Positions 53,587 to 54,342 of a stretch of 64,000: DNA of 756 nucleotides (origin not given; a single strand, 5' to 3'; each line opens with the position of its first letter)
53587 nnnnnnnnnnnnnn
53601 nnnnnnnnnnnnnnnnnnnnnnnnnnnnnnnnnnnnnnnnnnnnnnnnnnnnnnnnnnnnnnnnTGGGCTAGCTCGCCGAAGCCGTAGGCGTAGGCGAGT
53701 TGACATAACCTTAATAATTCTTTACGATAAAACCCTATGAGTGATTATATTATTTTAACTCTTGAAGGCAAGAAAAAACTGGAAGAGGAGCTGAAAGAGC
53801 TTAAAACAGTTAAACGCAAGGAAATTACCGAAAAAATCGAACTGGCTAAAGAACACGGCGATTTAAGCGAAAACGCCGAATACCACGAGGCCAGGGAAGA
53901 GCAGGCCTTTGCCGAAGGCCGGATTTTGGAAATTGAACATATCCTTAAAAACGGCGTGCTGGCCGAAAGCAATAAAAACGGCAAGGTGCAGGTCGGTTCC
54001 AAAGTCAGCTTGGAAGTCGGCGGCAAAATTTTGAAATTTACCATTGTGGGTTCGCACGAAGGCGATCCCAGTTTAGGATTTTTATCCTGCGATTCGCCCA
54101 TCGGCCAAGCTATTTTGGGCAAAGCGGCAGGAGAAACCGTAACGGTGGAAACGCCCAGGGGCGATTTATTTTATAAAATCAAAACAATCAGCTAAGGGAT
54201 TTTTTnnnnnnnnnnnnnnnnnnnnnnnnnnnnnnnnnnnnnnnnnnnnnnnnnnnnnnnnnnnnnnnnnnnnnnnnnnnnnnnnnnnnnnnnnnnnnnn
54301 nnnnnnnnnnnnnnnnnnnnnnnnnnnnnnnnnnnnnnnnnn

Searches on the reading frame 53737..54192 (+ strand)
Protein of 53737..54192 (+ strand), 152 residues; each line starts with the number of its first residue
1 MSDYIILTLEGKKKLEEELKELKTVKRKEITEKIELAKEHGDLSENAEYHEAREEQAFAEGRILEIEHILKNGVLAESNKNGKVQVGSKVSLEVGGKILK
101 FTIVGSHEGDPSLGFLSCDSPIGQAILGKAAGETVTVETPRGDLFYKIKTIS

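Call 72: search_protein_families(library=pfam, proteins=[window:53737-54192:+], max_evalue=0.0001)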
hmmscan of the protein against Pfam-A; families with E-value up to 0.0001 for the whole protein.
window:53737-54192:+ (152 aa): 2 families
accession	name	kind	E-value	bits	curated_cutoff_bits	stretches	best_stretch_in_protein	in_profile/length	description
PF03449.20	GreA_GreB_N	-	2.6e-26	92.1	24.5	1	5-72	1-68/71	Transcription elongation factor, N-terminal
PF01272.25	GreA_GreB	-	2e-21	76.2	26.9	1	80-152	2-76/77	Transcription elongation factor, GreA/GreB, C-term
